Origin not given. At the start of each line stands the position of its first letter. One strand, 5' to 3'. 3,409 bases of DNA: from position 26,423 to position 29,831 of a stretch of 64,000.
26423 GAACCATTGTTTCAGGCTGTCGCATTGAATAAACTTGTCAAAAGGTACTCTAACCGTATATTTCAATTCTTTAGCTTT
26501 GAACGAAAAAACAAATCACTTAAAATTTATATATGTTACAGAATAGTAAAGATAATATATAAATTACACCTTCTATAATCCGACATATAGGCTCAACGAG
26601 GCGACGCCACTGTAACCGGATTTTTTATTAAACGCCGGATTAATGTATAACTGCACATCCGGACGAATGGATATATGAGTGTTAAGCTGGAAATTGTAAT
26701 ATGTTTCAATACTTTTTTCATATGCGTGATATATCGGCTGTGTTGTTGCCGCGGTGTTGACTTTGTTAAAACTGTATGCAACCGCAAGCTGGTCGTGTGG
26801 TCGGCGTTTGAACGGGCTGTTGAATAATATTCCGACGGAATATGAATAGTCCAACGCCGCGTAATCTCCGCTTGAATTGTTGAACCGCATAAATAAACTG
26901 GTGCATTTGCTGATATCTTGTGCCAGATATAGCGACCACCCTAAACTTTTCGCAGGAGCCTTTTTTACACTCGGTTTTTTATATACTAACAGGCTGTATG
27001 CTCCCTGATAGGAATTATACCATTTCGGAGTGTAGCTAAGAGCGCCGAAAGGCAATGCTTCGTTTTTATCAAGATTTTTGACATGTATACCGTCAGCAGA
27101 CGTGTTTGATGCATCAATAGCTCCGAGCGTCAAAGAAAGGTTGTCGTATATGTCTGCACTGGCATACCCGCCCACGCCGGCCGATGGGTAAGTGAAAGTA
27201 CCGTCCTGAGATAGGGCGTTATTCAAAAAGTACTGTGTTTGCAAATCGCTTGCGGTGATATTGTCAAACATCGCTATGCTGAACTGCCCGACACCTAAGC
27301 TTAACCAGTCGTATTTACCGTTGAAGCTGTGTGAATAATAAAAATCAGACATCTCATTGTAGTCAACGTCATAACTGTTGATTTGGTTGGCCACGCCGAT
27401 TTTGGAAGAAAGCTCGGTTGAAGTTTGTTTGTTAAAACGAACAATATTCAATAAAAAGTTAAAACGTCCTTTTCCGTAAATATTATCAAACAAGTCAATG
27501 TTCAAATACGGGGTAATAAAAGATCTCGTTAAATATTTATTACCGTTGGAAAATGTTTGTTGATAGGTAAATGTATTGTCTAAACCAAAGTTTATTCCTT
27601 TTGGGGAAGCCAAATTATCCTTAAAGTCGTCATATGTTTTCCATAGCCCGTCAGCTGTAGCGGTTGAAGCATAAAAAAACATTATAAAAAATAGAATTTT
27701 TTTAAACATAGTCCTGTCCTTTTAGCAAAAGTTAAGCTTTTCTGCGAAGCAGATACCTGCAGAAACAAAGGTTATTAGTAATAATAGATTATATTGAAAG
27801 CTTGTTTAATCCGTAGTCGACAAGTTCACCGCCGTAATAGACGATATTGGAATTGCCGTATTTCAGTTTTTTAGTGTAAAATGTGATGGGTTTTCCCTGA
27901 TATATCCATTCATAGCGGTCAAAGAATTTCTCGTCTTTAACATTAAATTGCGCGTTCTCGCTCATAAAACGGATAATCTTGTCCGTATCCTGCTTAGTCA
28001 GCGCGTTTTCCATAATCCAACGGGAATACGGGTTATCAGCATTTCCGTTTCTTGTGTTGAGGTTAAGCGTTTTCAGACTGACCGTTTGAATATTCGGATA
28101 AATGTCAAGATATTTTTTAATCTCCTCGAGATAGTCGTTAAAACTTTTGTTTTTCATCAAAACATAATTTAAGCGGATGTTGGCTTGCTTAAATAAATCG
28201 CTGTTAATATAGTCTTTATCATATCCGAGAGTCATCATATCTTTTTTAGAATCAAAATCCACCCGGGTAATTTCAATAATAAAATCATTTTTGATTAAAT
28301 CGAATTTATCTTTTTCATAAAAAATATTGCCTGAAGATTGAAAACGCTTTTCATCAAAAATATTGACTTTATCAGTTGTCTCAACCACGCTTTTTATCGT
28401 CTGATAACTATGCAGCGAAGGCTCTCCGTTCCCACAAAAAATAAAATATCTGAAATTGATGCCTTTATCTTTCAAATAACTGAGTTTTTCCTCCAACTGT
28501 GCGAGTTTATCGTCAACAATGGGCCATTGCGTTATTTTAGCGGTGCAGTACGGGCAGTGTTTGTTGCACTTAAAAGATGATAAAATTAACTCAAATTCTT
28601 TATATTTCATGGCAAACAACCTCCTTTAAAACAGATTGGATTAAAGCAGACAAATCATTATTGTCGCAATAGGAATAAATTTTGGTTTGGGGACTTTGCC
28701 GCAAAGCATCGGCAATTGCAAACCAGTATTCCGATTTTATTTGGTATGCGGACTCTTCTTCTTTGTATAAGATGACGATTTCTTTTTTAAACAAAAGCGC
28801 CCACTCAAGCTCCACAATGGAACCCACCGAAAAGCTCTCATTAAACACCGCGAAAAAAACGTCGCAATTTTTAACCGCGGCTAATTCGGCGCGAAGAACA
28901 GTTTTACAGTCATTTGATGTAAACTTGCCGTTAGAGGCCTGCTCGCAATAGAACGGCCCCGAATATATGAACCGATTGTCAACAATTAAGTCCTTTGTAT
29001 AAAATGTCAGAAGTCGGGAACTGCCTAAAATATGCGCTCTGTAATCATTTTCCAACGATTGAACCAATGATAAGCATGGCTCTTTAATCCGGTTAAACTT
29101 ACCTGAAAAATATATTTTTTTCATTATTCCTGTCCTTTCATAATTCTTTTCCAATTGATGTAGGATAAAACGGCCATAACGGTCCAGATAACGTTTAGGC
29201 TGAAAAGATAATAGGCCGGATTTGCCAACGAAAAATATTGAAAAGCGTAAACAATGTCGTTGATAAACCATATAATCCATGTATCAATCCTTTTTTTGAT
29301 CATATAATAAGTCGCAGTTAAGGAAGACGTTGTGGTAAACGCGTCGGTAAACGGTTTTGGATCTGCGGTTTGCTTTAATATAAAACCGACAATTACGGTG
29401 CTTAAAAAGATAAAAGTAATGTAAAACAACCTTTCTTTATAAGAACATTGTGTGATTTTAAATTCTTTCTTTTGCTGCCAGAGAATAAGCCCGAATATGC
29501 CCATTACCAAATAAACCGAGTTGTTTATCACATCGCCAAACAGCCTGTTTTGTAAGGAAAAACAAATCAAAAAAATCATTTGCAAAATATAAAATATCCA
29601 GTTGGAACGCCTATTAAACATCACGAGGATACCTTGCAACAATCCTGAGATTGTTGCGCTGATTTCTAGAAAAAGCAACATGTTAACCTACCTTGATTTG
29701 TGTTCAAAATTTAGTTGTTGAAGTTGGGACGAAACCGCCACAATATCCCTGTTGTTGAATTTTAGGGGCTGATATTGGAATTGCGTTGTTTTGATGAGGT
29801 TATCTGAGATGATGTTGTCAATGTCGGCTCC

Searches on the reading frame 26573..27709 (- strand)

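Call 83: search_protein_families(library=pfam, proteins=[window:26573-27709:-], max_evalue=0.001)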
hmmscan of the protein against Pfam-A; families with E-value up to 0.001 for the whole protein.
window:26573-27709:- (378 aa): 1 family
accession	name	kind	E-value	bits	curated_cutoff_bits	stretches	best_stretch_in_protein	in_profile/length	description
PF04966.18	OprB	-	6.2e-21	75.6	22.9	1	268-365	244-359/372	Carbohydrate-selective porin, OprB family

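Call 84: search_protein_families(library=padloc, proteins=[window:26573-27709:-], max_evalue=0.001)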
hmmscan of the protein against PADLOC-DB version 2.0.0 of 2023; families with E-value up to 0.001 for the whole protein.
window:26573-27709:- (378 aa): 0 families

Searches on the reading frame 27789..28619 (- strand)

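Call 83: search_protein_families(library=pfam, proteins=[window:27789-28619:-], max_evalue=0.001)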
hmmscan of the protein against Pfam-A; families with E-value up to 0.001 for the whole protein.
window:27789-28619:- (276 aa): 1 family
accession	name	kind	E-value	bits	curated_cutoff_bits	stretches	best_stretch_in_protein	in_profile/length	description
PF04055.27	Radical_SAM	-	6.9e-05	23.5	29.5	1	15-74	4-63/166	Radical SAM superfamily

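Call 84: search_protein_families(library=padloc, proteins=[window:27789-28619:-], max_evalue=0.001)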
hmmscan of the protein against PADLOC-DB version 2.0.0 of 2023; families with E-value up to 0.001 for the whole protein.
window:27789-28619:- (276 aa): 1 family
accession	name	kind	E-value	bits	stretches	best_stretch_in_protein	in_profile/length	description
PDLC02904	pVip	-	0.00011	19.9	1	17-84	12-74/262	Viperins associated with kinases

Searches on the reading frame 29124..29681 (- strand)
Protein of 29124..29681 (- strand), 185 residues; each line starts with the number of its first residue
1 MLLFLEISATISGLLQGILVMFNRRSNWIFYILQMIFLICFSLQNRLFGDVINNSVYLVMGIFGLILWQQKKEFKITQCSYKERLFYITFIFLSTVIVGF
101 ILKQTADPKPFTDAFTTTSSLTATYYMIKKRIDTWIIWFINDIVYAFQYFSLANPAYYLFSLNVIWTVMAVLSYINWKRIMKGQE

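Call 83: search_protein_families(library=pfam, proteins=[window:29124-29681:-], max_evalue=0.001)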
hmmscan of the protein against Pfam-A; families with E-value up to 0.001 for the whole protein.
window:29124-29681:- (185 aa): 1 family
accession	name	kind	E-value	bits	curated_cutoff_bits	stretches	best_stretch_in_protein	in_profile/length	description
PF04973.17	NMN_transporter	-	2.3e-38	132.3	27.3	1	4-179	2-175/175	Nicotinamide mononucleotide transporter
